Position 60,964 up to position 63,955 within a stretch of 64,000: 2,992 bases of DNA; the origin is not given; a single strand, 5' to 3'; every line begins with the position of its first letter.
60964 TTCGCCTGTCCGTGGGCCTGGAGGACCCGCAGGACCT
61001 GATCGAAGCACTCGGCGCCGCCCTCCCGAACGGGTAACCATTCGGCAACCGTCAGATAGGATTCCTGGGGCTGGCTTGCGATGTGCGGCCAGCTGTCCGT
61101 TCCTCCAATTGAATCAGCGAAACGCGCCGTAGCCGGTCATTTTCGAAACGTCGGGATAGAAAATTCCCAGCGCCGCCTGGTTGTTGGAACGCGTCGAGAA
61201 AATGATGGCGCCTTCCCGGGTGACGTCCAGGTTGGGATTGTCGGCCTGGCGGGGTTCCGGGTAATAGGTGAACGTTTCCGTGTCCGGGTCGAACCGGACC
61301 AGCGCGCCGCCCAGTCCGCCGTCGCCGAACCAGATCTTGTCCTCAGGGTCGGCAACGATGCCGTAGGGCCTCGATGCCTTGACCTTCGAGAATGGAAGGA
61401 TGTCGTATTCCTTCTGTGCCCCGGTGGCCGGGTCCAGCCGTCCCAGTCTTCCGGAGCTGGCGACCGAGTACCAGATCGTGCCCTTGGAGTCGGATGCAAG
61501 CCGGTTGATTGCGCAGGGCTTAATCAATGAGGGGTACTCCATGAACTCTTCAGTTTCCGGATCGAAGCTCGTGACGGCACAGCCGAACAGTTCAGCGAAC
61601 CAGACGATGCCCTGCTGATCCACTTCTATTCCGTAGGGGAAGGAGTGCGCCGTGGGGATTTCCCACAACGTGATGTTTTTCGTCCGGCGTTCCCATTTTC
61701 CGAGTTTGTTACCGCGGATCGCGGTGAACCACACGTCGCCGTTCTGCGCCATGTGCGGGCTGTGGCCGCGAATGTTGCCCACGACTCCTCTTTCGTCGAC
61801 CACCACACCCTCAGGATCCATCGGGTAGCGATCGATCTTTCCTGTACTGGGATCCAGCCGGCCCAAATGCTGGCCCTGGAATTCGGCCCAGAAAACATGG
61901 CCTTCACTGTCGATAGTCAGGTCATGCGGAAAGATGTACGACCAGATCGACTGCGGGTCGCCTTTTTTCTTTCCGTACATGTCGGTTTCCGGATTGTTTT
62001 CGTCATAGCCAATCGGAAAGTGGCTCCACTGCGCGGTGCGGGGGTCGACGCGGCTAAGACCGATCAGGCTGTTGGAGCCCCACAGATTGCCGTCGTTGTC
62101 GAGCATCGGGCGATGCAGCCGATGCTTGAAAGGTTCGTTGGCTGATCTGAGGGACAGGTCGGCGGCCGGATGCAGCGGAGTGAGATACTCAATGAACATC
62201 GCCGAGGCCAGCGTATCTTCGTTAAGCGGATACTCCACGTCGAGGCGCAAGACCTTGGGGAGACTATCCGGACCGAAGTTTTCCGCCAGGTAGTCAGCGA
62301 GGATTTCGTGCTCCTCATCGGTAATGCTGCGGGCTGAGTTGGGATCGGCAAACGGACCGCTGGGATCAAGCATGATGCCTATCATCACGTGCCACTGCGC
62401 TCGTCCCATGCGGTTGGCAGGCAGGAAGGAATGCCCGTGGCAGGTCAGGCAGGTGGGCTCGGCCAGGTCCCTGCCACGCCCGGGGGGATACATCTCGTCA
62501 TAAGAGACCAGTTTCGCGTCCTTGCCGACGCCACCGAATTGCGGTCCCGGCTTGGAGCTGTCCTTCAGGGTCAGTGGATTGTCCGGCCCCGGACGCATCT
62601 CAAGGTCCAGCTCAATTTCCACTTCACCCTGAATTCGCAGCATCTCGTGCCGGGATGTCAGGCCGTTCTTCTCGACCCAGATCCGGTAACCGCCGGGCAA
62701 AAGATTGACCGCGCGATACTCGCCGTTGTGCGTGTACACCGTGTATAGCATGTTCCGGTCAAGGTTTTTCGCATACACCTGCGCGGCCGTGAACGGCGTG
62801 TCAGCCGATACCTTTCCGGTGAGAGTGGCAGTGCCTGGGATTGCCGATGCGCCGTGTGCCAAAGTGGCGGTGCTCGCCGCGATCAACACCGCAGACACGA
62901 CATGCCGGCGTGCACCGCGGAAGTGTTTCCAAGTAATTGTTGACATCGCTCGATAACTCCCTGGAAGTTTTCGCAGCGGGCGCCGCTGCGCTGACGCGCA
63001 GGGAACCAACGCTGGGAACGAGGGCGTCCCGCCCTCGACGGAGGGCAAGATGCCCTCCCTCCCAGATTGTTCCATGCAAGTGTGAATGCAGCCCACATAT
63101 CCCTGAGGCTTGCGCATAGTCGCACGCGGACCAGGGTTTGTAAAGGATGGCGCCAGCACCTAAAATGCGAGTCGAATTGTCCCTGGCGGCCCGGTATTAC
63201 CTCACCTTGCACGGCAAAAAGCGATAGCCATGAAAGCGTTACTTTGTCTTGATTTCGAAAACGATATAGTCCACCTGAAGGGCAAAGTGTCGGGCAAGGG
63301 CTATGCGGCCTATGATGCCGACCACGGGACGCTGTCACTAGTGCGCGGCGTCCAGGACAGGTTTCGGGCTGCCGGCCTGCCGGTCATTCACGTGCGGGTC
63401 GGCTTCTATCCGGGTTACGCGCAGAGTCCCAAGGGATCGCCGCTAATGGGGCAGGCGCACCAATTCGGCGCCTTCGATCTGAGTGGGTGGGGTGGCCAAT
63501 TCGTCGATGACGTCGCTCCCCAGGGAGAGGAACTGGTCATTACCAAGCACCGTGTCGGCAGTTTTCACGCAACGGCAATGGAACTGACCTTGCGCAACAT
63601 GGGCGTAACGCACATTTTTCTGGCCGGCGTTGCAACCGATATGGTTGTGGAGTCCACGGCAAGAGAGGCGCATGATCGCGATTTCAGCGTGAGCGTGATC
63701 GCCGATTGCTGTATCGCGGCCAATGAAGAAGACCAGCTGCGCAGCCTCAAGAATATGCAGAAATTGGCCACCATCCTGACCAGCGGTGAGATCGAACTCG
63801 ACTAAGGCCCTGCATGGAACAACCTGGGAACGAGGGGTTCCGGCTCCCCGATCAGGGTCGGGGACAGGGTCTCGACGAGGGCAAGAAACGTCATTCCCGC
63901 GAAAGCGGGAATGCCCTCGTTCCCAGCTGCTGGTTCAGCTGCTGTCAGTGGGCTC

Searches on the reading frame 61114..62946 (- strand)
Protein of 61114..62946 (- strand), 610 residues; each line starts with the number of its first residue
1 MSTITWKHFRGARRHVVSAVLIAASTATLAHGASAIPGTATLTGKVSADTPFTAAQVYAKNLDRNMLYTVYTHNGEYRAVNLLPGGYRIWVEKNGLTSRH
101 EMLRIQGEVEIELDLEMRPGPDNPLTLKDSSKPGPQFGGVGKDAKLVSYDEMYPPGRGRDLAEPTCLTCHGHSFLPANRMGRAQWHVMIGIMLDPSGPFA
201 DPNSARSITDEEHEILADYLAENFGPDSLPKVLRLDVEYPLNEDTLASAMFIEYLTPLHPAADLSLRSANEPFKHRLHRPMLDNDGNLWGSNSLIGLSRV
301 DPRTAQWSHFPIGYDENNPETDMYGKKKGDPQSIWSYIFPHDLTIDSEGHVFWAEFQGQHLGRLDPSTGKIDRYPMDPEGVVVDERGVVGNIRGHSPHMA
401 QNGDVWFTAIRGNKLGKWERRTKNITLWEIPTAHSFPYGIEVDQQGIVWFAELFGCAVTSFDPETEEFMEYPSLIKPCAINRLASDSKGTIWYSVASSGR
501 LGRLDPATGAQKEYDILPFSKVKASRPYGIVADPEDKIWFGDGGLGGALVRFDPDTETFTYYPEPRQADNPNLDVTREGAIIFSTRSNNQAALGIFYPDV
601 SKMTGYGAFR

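Call 7: search_protein_families(library=pfam, proteins=[window:61114-62946:-], max_evalue=1)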
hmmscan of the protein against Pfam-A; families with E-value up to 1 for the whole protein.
window:61114-62946:- (610 aa): 6 families
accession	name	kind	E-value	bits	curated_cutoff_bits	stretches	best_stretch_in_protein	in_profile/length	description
PF24684.1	Vgb_lyase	-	2.9e-29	102.3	50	2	340-541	99-281/290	Virginiamycin B lyase family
PF08450.18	SGL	-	8e-09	35.9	26.3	1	399-496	8-104/246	SMP-30/Gluconolactonase/LRE-like region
PF07494.17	Reg_prop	-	1.5e-05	25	20.4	0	527-542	7-22/24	Two component regulator propeller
PF13620.12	CarboxypepD_reg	-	0.0001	23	32.3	1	41-113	1-77/82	Carboxypeptidase regulatory-like domain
PF21959.2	DUF6923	-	0.00011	22.5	27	0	284-325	140-178/234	Repeat of unknown function (DUF6923)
PF01436.27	NHL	-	0.21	12.1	20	0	339-351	3-15/28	NHL repeat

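Call 8: search_protein_families(library=ncbifam, proteins=[window:61114-62946:-], max_evalue=1)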
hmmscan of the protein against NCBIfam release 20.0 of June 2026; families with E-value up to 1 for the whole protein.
window:61114-62946:- (610 aa): 3 families
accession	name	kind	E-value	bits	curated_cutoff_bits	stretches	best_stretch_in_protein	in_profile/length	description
NF000096.1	stregra_B_VgbB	exception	2.7e-20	72.7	600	2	401-585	108-284/295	streptogramin B lyase Vgb(B)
NF000022.1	stregra_B_VgbA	exception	5.7e-14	51.9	600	2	437-589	17-162/299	streptogramin B lyase Vgb(A)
NF052246.1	SorB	equivalog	0.0092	16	93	1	152-223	14-79/80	SorB family sulfite dehydrogenase c-type cytochrome subunit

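Call 16: find_encoding_contigs(protein=window:61114-62946:-, flank=10000, max_places=4)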
Protein window:61114-62946:- (610 aa): no gene with exactly this product is on record in the collection.

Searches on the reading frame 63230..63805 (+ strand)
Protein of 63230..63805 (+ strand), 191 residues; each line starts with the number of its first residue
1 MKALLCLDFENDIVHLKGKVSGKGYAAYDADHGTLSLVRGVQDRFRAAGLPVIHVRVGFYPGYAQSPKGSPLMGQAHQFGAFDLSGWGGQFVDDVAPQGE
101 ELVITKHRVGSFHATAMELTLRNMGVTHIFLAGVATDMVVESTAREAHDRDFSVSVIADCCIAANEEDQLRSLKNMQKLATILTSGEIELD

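Call 18: search_protein_families(library=pfam, proteins=[window:63230-63805:+], max_evalue=0.001)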
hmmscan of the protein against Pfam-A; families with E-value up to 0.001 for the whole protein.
window:63230-63805:+ (191 aa): 1 family
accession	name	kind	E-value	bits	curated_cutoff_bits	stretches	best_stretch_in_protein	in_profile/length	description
PF00857.26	Isochorismatase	-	9.2e-35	120.7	27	1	3-185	2-173/175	Isochorismatase domain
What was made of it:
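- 63230..63805 (+): Isochorismatase-family gene divergent from P3. It is the most widely kept neighbour of P3-type orthologs. Call 18.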
